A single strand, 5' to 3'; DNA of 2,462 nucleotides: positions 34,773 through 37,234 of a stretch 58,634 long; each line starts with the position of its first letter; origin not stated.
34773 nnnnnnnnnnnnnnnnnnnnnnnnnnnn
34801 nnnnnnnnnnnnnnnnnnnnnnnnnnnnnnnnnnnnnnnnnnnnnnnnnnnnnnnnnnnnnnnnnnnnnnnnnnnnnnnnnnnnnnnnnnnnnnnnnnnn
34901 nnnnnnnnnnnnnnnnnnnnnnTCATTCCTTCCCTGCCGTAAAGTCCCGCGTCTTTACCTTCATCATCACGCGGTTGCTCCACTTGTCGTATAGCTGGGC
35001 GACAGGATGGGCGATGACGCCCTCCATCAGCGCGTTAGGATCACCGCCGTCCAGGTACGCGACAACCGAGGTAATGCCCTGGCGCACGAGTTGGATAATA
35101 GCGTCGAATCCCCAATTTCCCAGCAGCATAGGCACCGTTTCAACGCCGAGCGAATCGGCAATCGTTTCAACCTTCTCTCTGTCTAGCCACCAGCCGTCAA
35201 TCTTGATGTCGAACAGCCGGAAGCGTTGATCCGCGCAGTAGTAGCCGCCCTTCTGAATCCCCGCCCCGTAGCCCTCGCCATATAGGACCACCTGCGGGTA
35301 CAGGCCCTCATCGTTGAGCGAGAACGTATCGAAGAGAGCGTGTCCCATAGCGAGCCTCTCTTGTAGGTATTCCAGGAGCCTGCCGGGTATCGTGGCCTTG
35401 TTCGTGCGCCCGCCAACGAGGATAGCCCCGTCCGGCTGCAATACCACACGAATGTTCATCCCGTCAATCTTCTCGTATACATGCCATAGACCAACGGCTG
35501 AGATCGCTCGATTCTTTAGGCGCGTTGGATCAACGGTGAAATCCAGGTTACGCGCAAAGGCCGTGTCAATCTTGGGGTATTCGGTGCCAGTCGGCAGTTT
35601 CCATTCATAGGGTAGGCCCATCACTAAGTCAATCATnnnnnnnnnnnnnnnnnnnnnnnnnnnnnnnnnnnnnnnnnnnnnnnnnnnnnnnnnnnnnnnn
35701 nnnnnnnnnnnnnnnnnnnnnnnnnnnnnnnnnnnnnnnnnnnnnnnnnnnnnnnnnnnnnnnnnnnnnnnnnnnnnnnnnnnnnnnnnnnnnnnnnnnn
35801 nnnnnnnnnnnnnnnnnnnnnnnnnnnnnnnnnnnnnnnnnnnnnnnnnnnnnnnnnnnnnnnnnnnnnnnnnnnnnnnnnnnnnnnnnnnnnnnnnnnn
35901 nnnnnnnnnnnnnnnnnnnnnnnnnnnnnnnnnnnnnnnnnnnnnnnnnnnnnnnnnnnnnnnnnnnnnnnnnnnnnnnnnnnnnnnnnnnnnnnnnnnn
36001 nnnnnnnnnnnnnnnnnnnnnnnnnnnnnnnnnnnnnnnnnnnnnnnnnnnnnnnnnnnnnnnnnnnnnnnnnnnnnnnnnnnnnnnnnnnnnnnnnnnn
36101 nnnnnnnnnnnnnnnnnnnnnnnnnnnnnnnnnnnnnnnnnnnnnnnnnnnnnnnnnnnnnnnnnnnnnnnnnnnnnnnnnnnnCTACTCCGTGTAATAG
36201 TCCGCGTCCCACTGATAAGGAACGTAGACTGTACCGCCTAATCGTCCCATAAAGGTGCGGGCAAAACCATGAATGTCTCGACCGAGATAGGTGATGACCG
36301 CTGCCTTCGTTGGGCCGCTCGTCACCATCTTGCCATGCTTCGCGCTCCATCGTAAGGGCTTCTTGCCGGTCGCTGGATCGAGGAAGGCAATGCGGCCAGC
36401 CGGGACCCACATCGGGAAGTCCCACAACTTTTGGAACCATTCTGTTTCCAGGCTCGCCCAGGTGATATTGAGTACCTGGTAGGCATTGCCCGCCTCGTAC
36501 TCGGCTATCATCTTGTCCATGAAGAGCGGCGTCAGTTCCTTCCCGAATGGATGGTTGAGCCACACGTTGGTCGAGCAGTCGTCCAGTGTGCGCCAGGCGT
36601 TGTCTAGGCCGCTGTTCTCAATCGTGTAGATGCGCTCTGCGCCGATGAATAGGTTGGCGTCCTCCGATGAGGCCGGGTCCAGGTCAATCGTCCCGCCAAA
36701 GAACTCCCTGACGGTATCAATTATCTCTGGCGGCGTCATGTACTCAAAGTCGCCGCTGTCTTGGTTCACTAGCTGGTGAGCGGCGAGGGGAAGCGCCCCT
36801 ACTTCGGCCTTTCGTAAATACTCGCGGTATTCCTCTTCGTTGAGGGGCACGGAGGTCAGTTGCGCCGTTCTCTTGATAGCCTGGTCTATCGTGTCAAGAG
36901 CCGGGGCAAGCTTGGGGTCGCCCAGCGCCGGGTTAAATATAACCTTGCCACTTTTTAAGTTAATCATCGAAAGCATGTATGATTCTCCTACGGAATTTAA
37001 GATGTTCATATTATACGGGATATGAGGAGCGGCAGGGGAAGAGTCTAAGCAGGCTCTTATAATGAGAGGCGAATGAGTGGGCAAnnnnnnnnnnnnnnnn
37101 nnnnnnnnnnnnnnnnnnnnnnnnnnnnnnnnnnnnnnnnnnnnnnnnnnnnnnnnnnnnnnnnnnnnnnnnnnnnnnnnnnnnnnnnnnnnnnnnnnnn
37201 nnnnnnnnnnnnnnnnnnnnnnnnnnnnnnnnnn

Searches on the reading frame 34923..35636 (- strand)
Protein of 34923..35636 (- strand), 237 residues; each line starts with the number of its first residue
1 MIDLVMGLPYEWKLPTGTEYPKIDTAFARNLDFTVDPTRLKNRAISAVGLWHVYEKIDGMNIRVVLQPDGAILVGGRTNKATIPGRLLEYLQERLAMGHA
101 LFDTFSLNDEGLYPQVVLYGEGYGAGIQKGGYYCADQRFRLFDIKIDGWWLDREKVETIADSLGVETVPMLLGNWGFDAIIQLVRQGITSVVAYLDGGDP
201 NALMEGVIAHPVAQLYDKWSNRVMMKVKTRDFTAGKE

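Call 34: search_protein_families(library=phrogs, proteins=[window:34923-35636:-], max_evalue=0.0001)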
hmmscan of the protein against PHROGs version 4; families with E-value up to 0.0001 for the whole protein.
window:34923-35636:- (237 aa): 2 families
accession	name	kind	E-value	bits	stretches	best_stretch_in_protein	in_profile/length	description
phrog_548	-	DNA, RNA and nucleotide metabolism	1.2e-21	78.3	1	45-233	27-234/341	RNA ligase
phrog_968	-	DNA, RNA and nucleotide metabolism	2.5e-05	24.4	1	114-233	274-389/398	RNA ligase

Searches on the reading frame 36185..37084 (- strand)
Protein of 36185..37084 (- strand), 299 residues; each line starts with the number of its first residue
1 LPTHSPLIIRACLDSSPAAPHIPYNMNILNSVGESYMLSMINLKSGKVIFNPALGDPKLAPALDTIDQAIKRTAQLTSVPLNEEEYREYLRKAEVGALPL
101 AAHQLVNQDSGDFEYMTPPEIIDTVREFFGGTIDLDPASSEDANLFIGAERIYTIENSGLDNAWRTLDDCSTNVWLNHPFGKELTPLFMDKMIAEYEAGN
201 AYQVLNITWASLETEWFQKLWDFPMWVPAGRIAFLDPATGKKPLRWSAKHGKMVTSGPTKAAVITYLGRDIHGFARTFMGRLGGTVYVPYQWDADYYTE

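Call 34: search_protein_families(library=phrogs, proteins=[window:36185-37084:-], max_evalue=0.0001)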
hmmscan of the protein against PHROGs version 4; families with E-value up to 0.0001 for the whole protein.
window:36185-37084:- (299 aa): 1 family
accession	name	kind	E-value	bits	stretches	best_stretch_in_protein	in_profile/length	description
phrog_111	-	other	4.3e-29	103.3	1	101-275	53-209/345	DNA methyltransferase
